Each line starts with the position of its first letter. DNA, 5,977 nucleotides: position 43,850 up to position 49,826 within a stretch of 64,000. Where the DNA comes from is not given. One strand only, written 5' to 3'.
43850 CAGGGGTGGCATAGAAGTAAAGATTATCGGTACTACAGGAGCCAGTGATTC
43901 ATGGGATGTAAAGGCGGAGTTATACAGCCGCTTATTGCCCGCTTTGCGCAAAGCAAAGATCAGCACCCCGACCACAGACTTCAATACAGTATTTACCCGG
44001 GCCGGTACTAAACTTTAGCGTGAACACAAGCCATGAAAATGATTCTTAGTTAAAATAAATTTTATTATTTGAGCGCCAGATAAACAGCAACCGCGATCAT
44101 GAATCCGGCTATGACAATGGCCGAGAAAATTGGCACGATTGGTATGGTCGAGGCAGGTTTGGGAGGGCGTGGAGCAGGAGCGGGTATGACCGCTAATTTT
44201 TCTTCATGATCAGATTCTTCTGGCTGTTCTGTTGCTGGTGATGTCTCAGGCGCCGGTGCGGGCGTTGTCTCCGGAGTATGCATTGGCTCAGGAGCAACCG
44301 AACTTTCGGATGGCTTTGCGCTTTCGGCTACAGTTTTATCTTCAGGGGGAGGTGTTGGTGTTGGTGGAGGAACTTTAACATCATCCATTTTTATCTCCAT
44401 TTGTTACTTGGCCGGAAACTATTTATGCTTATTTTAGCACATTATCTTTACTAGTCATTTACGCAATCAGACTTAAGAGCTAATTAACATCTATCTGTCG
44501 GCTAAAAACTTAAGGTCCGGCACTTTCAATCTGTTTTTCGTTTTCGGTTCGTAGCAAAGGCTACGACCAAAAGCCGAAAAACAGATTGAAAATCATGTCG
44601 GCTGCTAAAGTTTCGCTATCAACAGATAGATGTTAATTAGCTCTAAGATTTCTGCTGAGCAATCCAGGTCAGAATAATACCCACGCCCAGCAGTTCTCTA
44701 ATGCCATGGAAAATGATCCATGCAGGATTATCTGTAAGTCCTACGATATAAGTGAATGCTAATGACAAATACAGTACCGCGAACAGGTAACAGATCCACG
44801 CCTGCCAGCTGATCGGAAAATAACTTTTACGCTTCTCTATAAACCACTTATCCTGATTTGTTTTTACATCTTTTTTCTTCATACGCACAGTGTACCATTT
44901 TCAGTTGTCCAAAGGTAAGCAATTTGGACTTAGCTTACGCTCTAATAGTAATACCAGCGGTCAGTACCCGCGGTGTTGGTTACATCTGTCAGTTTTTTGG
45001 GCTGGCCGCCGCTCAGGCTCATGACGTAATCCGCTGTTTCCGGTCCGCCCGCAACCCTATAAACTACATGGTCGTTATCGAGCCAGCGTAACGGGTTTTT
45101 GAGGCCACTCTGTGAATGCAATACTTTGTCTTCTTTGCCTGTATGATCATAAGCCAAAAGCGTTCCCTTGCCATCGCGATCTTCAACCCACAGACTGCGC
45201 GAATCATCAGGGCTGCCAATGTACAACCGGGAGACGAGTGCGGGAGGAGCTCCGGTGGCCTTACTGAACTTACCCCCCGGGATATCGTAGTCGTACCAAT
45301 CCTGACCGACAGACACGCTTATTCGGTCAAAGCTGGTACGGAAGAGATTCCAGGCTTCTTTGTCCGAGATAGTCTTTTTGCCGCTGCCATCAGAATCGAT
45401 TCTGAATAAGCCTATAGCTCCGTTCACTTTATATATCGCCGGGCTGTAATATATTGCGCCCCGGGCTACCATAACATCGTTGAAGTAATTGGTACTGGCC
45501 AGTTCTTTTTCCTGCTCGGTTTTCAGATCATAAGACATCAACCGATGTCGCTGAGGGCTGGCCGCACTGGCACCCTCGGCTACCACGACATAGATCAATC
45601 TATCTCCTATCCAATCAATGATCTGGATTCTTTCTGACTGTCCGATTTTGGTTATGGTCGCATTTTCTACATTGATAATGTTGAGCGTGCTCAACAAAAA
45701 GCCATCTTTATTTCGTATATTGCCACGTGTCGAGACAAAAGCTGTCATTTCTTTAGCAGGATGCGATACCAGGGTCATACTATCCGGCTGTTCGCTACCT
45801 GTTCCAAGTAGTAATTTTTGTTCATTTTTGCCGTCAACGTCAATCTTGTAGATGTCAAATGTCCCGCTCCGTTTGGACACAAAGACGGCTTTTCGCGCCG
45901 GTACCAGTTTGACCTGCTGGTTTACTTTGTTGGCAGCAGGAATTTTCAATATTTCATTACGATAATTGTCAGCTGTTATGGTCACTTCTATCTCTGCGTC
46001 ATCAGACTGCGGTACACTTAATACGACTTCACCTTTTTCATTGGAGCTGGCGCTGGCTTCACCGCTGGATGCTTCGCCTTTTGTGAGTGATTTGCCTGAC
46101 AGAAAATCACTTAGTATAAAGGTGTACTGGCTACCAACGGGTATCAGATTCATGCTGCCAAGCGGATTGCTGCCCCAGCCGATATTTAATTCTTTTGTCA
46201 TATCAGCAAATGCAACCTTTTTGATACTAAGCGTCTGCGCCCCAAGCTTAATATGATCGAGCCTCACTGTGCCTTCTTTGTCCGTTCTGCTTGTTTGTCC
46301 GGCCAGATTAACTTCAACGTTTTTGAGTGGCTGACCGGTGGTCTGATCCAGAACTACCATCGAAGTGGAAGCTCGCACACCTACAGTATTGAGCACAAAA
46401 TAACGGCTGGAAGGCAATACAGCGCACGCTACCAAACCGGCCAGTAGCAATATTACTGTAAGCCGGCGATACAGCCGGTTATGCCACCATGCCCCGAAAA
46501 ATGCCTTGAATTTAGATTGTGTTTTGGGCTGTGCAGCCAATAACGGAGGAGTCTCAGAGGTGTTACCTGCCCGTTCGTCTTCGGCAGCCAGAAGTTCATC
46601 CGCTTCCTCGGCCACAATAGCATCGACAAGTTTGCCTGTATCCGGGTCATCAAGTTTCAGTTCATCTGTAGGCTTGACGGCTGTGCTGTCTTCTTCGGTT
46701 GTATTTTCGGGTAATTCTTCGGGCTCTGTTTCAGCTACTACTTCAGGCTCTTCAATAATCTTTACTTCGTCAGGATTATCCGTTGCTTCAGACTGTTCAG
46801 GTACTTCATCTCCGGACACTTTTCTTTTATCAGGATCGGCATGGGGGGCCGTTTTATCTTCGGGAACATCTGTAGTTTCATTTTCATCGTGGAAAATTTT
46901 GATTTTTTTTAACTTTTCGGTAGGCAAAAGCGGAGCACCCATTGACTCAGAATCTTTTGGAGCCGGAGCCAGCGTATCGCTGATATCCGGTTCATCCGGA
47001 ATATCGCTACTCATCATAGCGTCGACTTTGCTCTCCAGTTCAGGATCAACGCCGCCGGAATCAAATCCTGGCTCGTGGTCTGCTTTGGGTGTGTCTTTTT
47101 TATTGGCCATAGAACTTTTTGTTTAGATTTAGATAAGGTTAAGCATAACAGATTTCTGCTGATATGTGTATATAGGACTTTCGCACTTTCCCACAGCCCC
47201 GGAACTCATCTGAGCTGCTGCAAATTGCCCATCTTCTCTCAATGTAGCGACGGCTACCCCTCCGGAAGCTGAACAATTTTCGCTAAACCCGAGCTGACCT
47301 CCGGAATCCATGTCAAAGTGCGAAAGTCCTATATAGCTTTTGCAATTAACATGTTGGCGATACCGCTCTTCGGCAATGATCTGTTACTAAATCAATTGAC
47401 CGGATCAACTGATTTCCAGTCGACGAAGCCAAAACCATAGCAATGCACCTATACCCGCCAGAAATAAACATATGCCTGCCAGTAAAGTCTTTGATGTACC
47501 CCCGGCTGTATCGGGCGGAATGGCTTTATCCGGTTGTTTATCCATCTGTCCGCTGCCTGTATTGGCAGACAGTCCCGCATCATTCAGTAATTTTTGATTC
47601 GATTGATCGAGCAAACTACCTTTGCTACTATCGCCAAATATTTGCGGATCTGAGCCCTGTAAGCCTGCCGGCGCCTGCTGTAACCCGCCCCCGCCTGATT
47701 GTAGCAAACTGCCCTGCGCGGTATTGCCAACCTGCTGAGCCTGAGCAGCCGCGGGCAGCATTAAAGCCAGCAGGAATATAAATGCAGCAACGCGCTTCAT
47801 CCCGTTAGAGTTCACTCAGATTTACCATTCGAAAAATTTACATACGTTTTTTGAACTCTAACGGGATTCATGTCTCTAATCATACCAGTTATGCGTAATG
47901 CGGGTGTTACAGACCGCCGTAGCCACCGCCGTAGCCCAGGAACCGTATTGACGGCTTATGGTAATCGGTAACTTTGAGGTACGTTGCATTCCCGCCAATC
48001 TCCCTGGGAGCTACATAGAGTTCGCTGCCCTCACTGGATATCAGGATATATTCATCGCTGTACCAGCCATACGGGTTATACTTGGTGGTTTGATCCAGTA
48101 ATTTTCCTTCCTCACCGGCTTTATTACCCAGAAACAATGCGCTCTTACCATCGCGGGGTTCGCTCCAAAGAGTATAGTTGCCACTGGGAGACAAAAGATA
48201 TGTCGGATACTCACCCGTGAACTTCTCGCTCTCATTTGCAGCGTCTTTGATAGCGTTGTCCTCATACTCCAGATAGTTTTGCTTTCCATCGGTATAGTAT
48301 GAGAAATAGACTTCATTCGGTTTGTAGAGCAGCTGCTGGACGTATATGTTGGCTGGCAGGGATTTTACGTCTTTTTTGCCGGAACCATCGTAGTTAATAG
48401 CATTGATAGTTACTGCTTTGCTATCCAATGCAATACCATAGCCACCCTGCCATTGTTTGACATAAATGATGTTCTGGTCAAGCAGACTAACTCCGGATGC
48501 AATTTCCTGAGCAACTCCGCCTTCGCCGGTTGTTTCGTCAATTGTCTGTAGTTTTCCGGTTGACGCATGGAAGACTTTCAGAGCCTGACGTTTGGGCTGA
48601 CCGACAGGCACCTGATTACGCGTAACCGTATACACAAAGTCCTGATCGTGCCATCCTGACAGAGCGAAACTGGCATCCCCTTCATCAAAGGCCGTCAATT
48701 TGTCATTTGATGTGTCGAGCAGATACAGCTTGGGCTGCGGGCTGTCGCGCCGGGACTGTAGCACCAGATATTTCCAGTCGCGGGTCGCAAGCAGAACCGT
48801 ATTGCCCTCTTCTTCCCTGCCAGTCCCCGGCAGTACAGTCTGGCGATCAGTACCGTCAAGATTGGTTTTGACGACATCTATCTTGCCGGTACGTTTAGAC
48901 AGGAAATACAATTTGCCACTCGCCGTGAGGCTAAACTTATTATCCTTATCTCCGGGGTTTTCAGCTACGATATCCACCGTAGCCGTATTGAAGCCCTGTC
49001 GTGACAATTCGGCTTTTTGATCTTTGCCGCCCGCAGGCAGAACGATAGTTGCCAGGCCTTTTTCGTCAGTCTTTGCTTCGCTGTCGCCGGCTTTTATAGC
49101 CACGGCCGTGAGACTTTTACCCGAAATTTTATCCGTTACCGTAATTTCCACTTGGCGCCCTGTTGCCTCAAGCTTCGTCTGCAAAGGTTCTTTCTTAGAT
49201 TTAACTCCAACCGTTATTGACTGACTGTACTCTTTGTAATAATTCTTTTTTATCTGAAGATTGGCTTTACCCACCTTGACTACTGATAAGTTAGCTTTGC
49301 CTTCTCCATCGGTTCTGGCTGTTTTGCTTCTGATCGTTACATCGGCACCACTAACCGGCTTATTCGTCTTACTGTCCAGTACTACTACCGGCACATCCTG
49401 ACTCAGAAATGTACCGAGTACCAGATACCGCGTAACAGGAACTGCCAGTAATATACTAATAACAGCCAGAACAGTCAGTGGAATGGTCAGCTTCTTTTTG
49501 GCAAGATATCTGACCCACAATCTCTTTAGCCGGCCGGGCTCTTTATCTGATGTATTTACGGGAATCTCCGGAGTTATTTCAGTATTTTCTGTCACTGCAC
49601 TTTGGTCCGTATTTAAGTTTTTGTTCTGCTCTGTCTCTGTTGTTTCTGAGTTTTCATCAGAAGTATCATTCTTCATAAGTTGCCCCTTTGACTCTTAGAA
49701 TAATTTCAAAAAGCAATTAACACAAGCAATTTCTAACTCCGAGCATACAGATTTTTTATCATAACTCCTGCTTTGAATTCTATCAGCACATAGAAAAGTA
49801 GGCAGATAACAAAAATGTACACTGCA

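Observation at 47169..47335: Element E2: reverse-oriented homologue of E3 with strand-specific wobble pairs, sitting between a gene end and the next promoter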

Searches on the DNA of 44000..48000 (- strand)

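Call 9: search_rna_families(source=window, start=44000, end=48000, threshold=evalue, max_evalue=10)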
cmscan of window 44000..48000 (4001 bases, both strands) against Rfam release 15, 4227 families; matches with E-value up to 10: 7.
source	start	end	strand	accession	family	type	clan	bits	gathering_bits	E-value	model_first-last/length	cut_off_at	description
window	44521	44597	-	RF03940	MIR9563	Gene; miRNA;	-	22.7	90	0.57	1-127/127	no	MIR9563 microRNA precursor family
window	44524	44591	+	RF04099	MIR837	Gene; miRNA;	-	22.5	117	0.37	1-122/122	no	MIR837 microRNA precursor family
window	44524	44589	-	RF03621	MIR4245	Gene; miRNA;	-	22.5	74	1.3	1-128/128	no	MIR4245 microRNA precursor family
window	47800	47866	-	RF03743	MIR7696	Gene; miRNA;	-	18.6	83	6.8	1-88/88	no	MIR7696 microRNA precursor family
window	44516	44598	-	RF03323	mir-3613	Gene; miRNA;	-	18.5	91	2.9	1-86/86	no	mir-3613 microRNA precursor family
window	44130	44213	+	RF00288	snoZ30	Gene; snRNA; snoRNA; CD-box;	-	17.2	50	9.8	1-97/97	no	Z30 small nucleolar RNA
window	46628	46808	-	RF02111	IS009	Gene;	-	15.2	117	2.1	1-199/199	no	IS009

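Call 57: search_dna_similar(query=window:47150-47350:-, collection=plasmids, mode=distant, max_evalue=0.01)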
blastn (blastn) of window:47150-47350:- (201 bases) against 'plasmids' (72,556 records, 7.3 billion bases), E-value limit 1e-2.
No match.

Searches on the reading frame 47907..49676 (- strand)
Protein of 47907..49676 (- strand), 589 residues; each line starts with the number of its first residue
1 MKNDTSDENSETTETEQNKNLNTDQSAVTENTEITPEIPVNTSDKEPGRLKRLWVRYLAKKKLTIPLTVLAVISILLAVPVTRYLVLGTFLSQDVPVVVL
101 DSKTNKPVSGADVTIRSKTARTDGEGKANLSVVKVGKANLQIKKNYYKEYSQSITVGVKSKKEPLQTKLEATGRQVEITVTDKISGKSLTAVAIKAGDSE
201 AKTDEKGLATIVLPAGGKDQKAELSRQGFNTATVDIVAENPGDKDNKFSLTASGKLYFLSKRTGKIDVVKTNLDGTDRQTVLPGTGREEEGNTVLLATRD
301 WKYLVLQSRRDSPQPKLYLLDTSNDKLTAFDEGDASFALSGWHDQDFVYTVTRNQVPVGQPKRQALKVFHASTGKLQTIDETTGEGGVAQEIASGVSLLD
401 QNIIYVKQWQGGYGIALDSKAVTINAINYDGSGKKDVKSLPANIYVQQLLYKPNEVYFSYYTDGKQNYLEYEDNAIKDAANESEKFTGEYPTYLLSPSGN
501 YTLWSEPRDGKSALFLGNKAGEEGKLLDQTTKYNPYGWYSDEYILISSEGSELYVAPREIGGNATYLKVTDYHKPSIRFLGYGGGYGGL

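Call 20: search_protein_families(library=pfam, proteins=[window:47907-49676:-], max_evalue=0.01)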
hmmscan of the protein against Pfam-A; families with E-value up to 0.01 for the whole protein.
window:47907-49676:- (589 aa): 3 families
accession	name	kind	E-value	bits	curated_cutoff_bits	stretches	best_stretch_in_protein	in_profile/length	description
PF13620.12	CarboxypepD_reg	-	1.3e-12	48.4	32.3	1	98-161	5-74/82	Carboxypeptidase regulatory-like domain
PF13715.12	CarbopepD_reg_2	-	3e-06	27.6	32.2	1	99-170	5-77/88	CarboxypepD_reg-like domain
PF08308.17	PEGA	-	0.0039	17.5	20.8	0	126-170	23-68/71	PEGA domain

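Call 21: search_protein_families(library=ncbifam, proteins=[window:47907-49676:-], max_evalue=0.01)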
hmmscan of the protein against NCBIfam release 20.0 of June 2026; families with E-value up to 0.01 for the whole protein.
window:47907-49676:- (589 aa): 0 families
